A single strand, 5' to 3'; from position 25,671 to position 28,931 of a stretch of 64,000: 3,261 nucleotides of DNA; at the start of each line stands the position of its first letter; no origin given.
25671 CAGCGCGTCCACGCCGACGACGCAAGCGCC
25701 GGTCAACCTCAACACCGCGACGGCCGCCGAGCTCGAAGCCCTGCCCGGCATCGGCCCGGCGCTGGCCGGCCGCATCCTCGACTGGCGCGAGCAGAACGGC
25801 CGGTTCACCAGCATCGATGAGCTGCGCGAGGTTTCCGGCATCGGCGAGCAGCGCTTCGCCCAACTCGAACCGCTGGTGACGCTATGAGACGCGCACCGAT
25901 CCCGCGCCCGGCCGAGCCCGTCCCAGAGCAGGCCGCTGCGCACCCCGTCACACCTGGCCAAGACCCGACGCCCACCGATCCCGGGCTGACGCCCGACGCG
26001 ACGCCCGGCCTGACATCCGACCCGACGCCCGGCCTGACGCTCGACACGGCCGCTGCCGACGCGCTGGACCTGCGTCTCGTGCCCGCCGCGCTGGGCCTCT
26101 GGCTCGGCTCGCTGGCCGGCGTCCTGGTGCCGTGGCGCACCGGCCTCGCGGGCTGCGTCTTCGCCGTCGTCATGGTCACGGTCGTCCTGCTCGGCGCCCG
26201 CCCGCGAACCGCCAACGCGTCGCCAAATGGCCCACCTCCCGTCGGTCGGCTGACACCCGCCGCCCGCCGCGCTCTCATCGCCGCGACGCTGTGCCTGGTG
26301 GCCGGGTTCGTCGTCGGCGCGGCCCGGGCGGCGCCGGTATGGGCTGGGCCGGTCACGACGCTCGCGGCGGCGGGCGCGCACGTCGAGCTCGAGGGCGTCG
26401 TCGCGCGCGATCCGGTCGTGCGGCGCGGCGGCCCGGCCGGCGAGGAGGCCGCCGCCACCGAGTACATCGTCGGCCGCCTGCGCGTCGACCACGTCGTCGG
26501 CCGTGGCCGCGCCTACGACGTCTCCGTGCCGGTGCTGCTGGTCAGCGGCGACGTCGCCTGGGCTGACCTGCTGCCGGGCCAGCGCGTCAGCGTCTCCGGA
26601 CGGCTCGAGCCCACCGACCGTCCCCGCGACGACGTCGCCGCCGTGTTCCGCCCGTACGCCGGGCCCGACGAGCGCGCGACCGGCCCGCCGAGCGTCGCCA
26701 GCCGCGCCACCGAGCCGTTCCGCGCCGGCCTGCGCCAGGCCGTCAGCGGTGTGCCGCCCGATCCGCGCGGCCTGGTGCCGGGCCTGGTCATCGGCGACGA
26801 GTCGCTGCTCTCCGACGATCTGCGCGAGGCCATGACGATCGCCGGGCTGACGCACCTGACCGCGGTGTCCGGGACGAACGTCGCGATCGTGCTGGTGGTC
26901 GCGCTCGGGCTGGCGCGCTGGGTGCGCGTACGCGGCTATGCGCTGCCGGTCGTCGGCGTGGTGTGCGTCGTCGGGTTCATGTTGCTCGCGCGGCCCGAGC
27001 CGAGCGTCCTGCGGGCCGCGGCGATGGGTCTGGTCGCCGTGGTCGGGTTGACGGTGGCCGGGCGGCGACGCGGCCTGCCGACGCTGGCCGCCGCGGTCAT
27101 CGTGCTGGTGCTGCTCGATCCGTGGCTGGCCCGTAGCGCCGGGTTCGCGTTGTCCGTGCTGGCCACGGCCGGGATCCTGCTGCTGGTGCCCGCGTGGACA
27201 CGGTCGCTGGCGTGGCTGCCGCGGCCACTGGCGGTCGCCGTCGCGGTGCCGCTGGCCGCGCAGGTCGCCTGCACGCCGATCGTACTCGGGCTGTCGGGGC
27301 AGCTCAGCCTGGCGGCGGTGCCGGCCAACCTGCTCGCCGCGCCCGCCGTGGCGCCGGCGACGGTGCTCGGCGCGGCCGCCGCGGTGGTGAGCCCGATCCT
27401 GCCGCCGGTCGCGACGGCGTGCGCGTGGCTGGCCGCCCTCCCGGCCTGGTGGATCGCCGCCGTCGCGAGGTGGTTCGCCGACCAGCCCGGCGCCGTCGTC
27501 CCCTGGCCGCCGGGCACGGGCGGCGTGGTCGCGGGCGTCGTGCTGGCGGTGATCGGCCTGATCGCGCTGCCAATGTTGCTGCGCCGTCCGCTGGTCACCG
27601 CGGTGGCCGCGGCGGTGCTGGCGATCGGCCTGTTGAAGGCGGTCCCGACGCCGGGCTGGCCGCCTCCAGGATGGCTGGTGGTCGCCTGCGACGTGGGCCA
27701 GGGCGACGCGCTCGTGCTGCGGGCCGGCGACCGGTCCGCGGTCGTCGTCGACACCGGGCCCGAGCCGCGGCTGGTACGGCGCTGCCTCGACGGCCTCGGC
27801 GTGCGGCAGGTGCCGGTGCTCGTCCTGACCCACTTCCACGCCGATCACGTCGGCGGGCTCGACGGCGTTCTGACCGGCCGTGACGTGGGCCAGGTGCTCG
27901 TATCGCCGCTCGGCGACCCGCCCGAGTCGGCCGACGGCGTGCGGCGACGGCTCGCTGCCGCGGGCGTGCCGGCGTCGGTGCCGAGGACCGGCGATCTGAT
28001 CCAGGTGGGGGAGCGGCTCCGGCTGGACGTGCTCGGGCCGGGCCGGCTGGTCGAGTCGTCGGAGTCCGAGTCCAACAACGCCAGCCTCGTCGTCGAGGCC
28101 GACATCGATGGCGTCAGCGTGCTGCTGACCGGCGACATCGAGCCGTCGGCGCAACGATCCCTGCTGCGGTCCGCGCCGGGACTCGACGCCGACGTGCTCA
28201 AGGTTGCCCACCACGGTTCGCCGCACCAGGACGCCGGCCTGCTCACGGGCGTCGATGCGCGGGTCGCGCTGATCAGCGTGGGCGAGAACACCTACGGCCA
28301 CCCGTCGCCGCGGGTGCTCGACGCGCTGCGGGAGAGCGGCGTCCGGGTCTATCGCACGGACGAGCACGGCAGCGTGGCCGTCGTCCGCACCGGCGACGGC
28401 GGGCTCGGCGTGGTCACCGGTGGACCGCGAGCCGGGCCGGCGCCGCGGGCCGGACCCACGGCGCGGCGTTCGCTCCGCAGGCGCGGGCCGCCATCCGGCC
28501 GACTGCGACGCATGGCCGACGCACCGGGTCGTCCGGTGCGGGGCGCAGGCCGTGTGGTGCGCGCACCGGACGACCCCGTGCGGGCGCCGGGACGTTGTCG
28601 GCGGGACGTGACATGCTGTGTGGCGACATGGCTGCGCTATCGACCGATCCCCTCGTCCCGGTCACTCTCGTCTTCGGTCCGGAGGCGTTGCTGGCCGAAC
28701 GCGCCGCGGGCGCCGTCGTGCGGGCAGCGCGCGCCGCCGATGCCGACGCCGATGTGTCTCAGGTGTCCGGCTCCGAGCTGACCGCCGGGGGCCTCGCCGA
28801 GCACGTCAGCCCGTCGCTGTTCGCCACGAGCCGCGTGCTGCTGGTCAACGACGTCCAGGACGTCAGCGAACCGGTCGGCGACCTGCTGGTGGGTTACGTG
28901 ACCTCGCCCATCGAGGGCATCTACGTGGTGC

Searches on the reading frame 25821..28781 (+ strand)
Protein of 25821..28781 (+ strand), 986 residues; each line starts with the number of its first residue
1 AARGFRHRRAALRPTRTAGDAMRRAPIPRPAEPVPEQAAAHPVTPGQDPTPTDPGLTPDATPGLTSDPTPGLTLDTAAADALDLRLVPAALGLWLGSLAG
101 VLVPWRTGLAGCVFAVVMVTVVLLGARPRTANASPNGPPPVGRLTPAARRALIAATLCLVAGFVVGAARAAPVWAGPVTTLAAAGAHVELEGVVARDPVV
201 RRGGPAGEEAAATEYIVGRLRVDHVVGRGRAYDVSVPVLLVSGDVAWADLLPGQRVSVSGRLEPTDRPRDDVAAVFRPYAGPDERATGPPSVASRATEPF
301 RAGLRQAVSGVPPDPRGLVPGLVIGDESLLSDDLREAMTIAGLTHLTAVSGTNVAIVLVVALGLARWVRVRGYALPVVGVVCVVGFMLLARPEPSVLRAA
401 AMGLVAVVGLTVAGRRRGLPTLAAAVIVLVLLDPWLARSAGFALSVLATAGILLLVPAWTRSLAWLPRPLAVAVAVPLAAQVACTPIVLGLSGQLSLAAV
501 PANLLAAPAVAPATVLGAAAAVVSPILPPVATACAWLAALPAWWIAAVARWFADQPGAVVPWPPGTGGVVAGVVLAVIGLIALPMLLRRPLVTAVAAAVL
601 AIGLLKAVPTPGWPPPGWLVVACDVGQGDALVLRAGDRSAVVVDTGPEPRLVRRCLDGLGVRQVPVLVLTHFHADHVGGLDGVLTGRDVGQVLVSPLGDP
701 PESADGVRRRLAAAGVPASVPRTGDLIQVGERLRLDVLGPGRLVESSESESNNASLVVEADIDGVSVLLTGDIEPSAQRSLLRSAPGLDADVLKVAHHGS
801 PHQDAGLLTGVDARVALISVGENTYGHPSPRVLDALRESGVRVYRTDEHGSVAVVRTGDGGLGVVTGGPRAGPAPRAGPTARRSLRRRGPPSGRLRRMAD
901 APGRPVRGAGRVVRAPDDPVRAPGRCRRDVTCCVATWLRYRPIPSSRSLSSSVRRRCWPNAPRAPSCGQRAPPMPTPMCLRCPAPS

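Call 94: search_protein_families(library=pfam, proteins=[window:25821-28781:+], max_evalue=0.001)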
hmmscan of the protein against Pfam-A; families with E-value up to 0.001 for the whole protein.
window:25821-28781:+ (986 aa): 4 families
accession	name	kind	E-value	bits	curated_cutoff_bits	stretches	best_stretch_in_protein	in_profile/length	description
PF03772.21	Competence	-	3.4e-49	168.1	23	1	322-581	1-264/270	Competence protein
PF00753.33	Lactamase_B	-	1.1e-14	55.3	22.7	1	624-799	2-172/196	Metallo-beta-lactamase superfamily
PF12706.13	Lactamase_B_2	-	7.4e-05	22.9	27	1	641-774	3-144/200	Beta-lactamase superfamily domain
PF13567.11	DUF4131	-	0.00031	20.9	31.6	1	112-268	8-136/165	Domain of unknown function (DUF4131)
